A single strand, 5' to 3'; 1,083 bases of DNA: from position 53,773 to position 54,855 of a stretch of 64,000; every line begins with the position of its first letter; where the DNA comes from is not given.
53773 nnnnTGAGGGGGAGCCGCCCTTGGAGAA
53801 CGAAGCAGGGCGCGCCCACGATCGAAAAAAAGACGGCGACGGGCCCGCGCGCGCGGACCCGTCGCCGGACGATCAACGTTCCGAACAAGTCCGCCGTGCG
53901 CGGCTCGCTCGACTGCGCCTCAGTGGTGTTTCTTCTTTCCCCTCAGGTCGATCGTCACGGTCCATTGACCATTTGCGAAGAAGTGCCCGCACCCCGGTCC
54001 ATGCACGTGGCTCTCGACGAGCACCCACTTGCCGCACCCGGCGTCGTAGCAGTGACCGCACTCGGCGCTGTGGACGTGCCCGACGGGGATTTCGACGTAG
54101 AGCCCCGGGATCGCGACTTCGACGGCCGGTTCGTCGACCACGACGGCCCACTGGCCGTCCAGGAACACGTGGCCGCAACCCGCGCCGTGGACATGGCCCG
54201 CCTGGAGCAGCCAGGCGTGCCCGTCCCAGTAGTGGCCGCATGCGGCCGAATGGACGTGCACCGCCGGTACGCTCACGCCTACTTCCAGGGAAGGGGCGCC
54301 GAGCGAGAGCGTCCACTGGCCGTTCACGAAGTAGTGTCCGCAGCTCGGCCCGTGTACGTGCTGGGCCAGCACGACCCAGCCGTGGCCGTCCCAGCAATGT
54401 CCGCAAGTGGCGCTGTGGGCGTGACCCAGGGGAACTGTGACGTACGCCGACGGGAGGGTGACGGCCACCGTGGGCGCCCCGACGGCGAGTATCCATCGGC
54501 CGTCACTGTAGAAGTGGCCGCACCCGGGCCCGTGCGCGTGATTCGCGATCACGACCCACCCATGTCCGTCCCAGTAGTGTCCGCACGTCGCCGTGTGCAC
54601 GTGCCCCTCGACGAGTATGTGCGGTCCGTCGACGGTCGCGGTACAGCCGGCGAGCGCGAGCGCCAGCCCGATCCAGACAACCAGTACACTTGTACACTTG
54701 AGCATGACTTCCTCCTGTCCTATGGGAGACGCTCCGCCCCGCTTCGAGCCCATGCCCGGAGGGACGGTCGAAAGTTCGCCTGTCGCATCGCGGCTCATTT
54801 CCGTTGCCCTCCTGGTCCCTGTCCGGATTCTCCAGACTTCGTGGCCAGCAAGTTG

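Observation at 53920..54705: His/Cys-rich lipoprotein built from eight HxH-CGH-GxW units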

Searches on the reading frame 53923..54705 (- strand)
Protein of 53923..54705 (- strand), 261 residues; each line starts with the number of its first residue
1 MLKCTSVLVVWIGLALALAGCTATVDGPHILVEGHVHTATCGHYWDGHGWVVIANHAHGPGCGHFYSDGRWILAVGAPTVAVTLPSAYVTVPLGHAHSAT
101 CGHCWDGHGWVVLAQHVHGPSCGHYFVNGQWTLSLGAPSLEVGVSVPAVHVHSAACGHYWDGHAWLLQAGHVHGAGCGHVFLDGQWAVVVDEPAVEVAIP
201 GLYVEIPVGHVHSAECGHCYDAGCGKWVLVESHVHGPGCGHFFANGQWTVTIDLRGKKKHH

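Call 4: search_protein_families(library=pfam, proteins=[window:53923-54705:-], max_evalue=1)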
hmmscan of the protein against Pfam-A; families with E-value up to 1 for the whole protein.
window:53923-54705:- (261 aa): 4 families
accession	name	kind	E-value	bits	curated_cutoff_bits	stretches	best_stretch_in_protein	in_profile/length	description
PF10708.14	DUF2510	-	0.011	15.9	24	0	44-51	16-23/35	Protein of unknown function (DUF2510)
PF24029.1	DUF7340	-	0.022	15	27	0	96-115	39-58/62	Domain of unknown function (DUF7340)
PF10697.14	DUF2502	-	0.082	13.6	27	0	155-166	17-28/90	Protein of unknown function (DUF2502)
PF07168.17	Ureide_permease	-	0.18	11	27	1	159-195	277-313/359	Ureide permease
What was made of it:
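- Closest known: Hairpin motifs of DUF2510 and DUF2502. Different: All scores for this protein are below the curated cut-offs: 15.9 against 24 bits, and 13.6 against 27 bits (call 4).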

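Call 5: search_protein_families(library=ncbifam, proteins=[window:53923-54705:-], max_evalue=1)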
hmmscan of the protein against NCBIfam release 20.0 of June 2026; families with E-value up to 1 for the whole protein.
window:53923-54705:- (261 aa): 0 families

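Call 8: find_homologous_proteins(query=window:53923-54705:-, max_evalue=0.001)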
Query window:53923-54705:- (261 aa): 77 proteins with E <= 0.001 among 1209 candidates.
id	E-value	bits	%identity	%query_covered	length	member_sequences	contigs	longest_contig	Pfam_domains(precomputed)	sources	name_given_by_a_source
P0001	5.1e-177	605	100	100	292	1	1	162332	-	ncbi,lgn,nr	ncbi:MAG: hypothetical protein HYZ53_16745 [Planctomycetes bacterium]|nr:hypothetical protein [Planc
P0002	3.5e-28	117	40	72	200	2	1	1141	-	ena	-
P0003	1.3e-25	108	38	69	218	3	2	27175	-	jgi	jgi:hypothetical protein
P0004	1.6e-23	101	39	72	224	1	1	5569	-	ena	-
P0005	2.4e-23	101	41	64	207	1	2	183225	-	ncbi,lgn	-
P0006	1.6e-20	91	40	64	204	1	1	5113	-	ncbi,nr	ncbi:MAG: hypothetical protein D6788_02690 [Planctomycetota bacterium]|nr:MAG: hypothetical protein 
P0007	1.6e-20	91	38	51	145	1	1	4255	-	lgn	-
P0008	3.5e-20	90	36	69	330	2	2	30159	-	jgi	jgi:hypothetical protein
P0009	5.4e-20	90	34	61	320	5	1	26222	-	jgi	-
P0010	3.6e-19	87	35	68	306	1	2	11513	-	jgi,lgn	jgi:hypothetical protein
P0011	1.5e-18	85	43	39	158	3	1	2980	-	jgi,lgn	-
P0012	4.0e-18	84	40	64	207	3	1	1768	-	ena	-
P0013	4.8e-17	80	44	35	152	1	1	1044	-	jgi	jgi:hypothetical protein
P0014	7.3e-17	79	41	44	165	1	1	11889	-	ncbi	-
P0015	1.8e-16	78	34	44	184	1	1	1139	-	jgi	jgi:hypothetical protein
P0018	6.4e-16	76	37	63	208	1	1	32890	-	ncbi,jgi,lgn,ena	-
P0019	8.8e-16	76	43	39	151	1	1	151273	-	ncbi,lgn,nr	ncbi:MAG: hypothetical protein J5J06_14925 [Phycisphaerae bacterium]|nr:hypothetical protein [Phycis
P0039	4.1e-12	64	30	60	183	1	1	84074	-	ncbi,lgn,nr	ncbi:MAG: hypothetical protein HY763_03260 [Planctomycetes bacterium]|nr:hypothetical protein [Planc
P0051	1.8e-10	58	55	18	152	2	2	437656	-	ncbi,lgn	-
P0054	6.1e-10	57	33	71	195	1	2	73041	-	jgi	jgi:hypothetical protein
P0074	2.7e-5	41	38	33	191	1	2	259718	-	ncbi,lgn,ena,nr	ncbi:MAG: protein product from [Planctomycetota bacterium]|nr:MAG: protein product from [Planctomyce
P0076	8.0e-5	40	37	38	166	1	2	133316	-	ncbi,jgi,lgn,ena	-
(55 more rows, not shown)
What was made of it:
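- Checked: The public 292-aa gene model (P0001, call 8) is therefore probably too long.
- The family is real: 77 word-indexed hits (call 8).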

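Call 9: search_solved_structures(query=window:53923-54705:-, max_evalue=10)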
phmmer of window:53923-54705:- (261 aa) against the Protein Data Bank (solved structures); distinct sequences matched with E-value up to 10: 6.
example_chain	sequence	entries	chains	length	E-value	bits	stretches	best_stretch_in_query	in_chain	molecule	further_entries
6zuk_A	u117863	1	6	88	0.25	13.5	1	96-117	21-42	Fucose-binding lectin protein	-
1rts_A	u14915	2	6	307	0.27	13.4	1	120-183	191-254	THYMIDYLATE SYNTHASE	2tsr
3ihi_A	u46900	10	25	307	0.27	13.4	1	120-183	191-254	Thymidylate synthase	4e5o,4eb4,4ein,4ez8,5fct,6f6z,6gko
6z5z_A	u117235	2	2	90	0.64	12.2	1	86-117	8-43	Fucose-binding lectin protein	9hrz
6sth_A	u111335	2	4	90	0.74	12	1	86-114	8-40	Fucose-binding lectin protein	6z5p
6zum_A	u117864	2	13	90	1.3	11.2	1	89-117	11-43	Fucose-binding lectin protein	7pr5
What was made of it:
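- Closest known: His-rich or Cys-rich metal stores. Different: There is no sequence similarity (calls 4, 5, 9).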

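Call 20: find_encoding_contigs(protein=P0005, flank=8000, max_places=2)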
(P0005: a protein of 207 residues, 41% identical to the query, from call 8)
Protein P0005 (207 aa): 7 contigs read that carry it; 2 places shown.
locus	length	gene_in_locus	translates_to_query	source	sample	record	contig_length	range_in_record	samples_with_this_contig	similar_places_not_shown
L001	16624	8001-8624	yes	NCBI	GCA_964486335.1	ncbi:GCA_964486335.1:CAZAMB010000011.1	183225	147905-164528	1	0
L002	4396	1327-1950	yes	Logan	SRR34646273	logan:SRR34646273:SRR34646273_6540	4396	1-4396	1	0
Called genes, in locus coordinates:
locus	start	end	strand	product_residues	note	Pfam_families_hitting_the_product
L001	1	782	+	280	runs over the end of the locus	-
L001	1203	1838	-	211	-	-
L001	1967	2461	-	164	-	-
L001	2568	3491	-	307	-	PF01261:AP_endonuc_2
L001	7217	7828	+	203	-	PF01844:HNH, PF13395:HNH_4 (weak), PF14279:HNH_5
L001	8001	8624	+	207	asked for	-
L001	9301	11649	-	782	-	PF13646:HEAT_2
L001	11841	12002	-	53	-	-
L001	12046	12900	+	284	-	PF02397:Bac_transf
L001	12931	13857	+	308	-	PF13714:PEP_mutase, PF00463:ICL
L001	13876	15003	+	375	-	PF00285:Citrate_synt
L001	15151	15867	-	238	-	-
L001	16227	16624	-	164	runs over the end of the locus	-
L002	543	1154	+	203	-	PF01844:HNH, PF13395:HNH_4 (weak), PF14279:HNH_5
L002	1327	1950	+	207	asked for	-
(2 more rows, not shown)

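Call 21: find_encoding_contigs(protein=P0019, flank=8000, max_places=2)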
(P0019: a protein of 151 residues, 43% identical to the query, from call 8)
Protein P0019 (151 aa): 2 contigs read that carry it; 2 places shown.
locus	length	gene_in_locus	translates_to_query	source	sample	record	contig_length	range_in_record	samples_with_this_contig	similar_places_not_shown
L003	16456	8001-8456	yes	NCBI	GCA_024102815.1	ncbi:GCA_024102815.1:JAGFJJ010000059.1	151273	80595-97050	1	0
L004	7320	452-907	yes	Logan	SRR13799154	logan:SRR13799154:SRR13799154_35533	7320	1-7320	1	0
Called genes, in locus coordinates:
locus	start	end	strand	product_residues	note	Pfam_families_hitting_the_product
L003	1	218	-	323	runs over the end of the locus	PF07228:SpoIIE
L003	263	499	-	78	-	-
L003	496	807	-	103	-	PF13466:STAS_2 (weak)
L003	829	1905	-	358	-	PF00089:Trypsin, PF13365:Trypsin_2, PF13180:PDZ_2 (weak)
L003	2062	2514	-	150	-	-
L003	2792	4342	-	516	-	PF01590:GAF, PF13185:GAF_2, PF13492:GAF_3 (weak), PF00158:Sigma54_activat, PF14532:Sigma54_activ_2, PF07728:AAA_5 (weak), PF25601:AAA_lid_14, PF02954:HTH_8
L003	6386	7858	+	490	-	PF00171:Aldedh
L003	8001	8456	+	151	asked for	-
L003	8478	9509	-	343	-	PF05496:RuvB_N, PF13191:AAA_16 (faint), PF00004:AAA, PF07728:AAA_5, PF17864:AAA_lid_4, PF05491:WHD_RuvB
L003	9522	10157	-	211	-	PF01330:RuvA_N (weak), PF14520:HHH_5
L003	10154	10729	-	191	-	PF02075:RuvC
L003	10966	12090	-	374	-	PF00890:FAD_binding_2, PF01266:DAO, PF03486:HI0933_like (faint), PF07992:Pyr_redox_2 (faint), PF12831:FAD_oxidored (weak)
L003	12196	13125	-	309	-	PF01522:Polysacc_deac_1, PF11959:DUF3473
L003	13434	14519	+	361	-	PF18306:LDcluster4, PF03641:Lysine_decarbox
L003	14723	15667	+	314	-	PF07726:AAA_3, PF07728:AAA_5, PF17863:AAA_lid_2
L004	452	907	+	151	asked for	-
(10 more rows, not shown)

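Call 22: find_encoding_contigs(protein=P0051, flank=8000, max_places=2)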
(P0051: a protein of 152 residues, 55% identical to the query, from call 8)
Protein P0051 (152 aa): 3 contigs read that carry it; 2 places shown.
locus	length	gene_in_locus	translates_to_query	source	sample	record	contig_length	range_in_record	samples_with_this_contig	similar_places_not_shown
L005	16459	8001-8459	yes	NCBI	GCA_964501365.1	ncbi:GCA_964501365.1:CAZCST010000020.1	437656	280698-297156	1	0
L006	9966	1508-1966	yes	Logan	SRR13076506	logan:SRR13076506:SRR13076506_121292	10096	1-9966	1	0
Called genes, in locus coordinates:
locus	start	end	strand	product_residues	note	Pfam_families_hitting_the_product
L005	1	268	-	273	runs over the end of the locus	PF00005:ABC_tran, PF13304:AAA_21 (faint)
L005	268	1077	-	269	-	PF02405:MlaE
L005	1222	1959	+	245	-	PF13641:Glyco_tranf_2_3, PF00535:Glycos_transf_2, PF12804:NTP_transf_3 (weak)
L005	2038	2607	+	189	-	-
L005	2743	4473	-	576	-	-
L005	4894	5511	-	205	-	PF03703:bPH_2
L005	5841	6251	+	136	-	-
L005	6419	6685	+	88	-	-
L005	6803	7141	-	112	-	PF02617:ClpS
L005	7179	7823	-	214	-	-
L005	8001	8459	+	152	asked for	-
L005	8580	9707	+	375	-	PF00070:Pyr_redox (faint), PF00890:FAD_binding_2, PF01266:DAO, PF01494:FAD_binding_3 (faint), PF03486:HI0933_like (faint)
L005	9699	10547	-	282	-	-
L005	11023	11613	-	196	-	-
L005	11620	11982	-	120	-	-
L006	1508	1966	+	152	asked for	-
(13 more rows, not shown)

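Call 23: find_encoding_contigs(protein=P0039, flank=8000, max_places=2)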
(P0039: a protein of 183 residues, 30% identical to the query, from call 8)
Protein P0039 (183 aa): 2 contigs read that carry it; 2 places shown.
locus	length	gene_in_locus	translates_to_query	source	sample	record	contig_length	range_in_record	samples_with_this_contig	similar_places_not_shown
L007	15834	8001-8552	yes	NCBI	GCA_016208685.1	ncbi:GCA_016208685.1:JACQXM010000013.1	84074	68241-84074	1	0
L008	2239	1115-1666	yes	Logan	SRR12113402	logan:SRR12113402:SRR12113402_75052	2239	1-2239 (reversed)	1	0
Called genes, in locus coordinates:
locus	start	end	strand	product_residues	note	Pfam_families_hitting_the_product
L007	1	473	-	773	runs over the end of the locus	PF13646:HEAT_2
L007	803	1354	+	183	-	-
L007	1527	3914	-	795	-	PF00575:S1 (weak), PF10150:RNase_E_G, PF20833:RNase_E_G_Thio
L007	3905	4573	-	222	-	PF10105:DUF2344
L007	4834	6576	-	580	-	PF05524:PEP-utilisers_N, PF00391:PEP-utilizers, PF02896:PEP-utilizers_C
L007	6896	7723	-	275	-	-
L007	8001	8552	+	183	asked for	-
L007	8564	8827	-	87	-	-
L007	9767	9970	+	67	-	PF00313:CSD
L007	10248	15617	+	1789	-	-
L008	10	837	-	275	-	-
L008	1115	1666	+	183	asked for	-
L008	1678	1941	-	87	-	-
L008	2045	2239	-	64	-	?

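Call 25: predict_structure(alignment_id=A1)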
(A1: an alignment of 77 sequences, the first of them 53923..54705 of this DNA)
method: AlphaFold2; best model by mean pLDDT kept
length: 261 residues; sequences in the alignment: 77
mean_pLDDT: 67.9   pTM: 0.31
mean pLDDT of the five models: 67.9, 64.8, 64.1, 63.9, 60.2
residues with pLDDT >= 90: 34; 70-90: 115; 50-70: 41; < 50: 71
segments of 3 or more residues with pLDDT < 50: 26-28, 77-85, 136-156, 174-205
pLDDT, mean of each block of 10 residues (from residue 1): 73 86 53 80 93 93 92 65 55 80 85 82 82 57 29 51 65 45 32 30 52 85 82 84 84 54 35
secondary structure, 60 per line:
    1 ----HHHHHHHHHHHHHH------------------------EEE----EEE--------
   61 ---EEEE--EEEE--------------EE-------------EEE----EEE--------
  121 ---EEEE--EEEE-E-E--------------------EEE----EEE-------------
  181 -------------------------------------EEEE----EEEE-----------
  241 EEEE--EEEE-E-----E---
elements in order: H5-18 E43-45 E50-52 E64-67 E70-73 E103-105 E110-112 E124-127 E130-133 E158-160 E165-167 E218-221 E226-229 E241-244 E247-250
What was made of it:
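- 54478..54612 (-): Module 1 (aa 32-76): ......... plus a hairpin, then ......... plus a hairpin. AF2 pLDDT is 80-93 here (call 25).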

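Call 30: fold_search(model_id=the predicted structure, library=pdb)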
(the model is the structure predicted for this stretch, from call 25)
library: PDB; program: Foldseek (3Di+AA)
matches with E <= 10: 22; with E <= 0.001: 0
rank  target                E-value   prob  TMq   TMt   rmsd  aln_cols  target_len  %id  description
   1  1v1h_A                1.1e+00  0.03  0.07  0.15  19.6       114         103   12  Adenovirus fibre shaft sequence N-terminally fused to the bacteriophage T4 fibritin foldon trimerisation motif with a  (released 2004-07-30)
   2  8uur_A                1.2e+00  0.03  0.07  0.08  16.4       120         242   21  Structure of Serratia proteamaculans antifeeding prophage mini-fibre (AfpX13) (released 2025-08-27)
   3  1v1h_B                1.4e+00  0.03  0.07  0.16  20.4       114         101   13  Adenovirus fibre shaft sequence N-terminally fused to the bacteriophage T4 fibritin foldon trimerisation motif with a  (released 2004-07-30)
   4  1v1i_B                1.4e+00  0.03  0.07  0.16  22.2       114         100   12  Adenovirus fibre shaft sequence N-terminally fused to the bacteriophage T4 fibritin foldon trimerisation motif with a  (released 2004-07-30)
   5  1v1i_A                1.5e+00  0.02  0.07  0.14  21.5       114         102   12  Adenovirus fibre shaft sequence N-terminally fused to the bacteriophage T4 fibritin foldon trimerisation motif with a  (released 2004-07-30)
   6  9c3c_g                2.3e+00  0.01  0.08  0.08  36.8       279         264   14  Cryo-EM structure of native dystrophin-glycoprotein complex (DGC) (released 2024-10-23)
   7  3s6z_C                2.9e+00  0.01  0.07  0.07  36.6       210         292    8  Structure of reovirus attachment protein sigma1 in complex with alpha-2,8-disialyllactose (released 2011-11-23)
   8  1v1i_C                3.1e+00  0.01  0.07  0.17  18.6       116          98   14  Adenovirus fibre shaft sequence N-terminally fused to the bacteriophage T4 fibritin foldon trimerisation motif with a  (released 2004-07-30)
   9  6gao_B                3.7e+00  0.02  0.10  0.11  15.4       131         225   17  Crystal structure of the T1L reovirus sigma1 coiled coil tail and body (released 2018-04-25)
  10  1b8t_MODEL_1_A        3.7e+00  0.01  0.09  0.11  64.3       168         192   12  SOLUTION STRUCTURE OF THE CHICKEN CRP1 (released 1999-05-06)
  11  3s6y_A                4.0e+00  0.02  0.07  0.06  15.7       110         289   10  Structure of reovirus attachment protein sigma1 in complex with alpha-2,6-sialyllactose (released 2011-11-23)
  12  7nhn_5                4.8e+00  0.01  0.06  0.23  16.3        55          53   25  VgaL, an antibiotic resistance ABCF, in complex with 70S ribosome from Listeria monocytogenes (released 2021-05-05)
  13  3s6x_C                4.8e+00  0.01  0.07  0.06  15.0       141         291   11  Structure of reovirus attachment protein sigma1 in complex with alpha-2,3-sialyllactose (released 2011-11-23)
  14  2co8_MODEL_1_A        6.2e+00  0.01  0.09  0.21  16.2       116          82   12  Solution structures of the LIM domain of human NEDD9 interacting protein with calponin homology and LIM domain (released 2005-11-17)
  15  8uur_C                6.2e+00  0.01  0.07  0.07  17.6       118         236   18  Structure of Serratia proteamaculans antifeeding prophage mini-fibre (AfpX13) (released 2025-08-27)
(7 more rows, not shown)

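Call 34: search_protein_representatives(alignment_id=A1)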
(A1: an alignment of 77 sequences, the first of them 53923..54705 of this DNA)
Query: 77 sequences, 182 profile positions. Proteins with E-value up to 0.001 (for the whole library): 407; up to 1e-10: 252; up to 1e-30: 54. The best 150 are listed.
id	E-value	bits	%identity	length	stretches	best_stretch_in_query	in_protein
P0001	2.9e-66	239.0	-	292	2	11-159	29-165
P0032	1.6e-65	236.5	-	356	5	14-102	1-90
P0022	1.8e-63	229.9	-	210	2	53-158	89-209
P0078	2.5e-61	222.9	-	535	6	57-101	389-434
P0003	8.1e-59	214.7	-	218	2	8-164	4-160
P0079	1.7e-58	213.7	-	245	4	20-99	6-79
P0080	9.5e-56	204.7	-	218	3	14-107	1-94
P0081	1.1e-53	198.0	-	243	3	14-101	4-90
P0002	2.0e-53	197.2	-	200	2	44-159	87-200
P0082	1.2e-52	194.6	-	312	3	57-159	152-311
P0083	5.1e-50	186.0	-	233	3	14-101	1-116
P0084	4.8e-47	176.3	-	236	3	14-99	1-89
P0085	3.4e-46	173.6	-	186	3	20-101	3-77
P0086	2.5e-45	170.7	-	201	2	57-159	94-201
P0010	1.0e-43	165.5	-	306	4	56-157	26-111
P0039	7.6e-39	149.6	-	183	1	14-159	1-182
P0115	2.7e-31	125.0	-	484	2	12-156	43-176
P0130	7.5e-27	110.5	-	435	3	57-156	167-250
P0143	3.3e-23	98.6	-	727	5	58-131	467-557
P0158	1.3e-21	93.5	-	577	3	57-143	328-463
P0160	4.2e-21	91.8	-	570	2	56-157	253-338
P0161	5.0e-21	91.5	-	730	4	57-157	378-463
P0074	1.7e-19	86.6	-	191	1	34-164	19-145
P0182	4.2e-18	82.0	-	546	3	57-157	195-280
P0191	4.5e-17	78.7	-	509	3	57-106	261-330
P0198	2.5e-16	76.2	-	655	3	57-156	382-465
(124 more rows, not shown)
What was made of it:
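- On Undescribed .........-repeat family (this work): Top hit of the family profile, E 2.9e-66 (call 34).
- A full HMM scan of 1.84 billion representatives finds 407 clusters at E<=1e-3 and 252 at E<=1e-10 (call 34).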
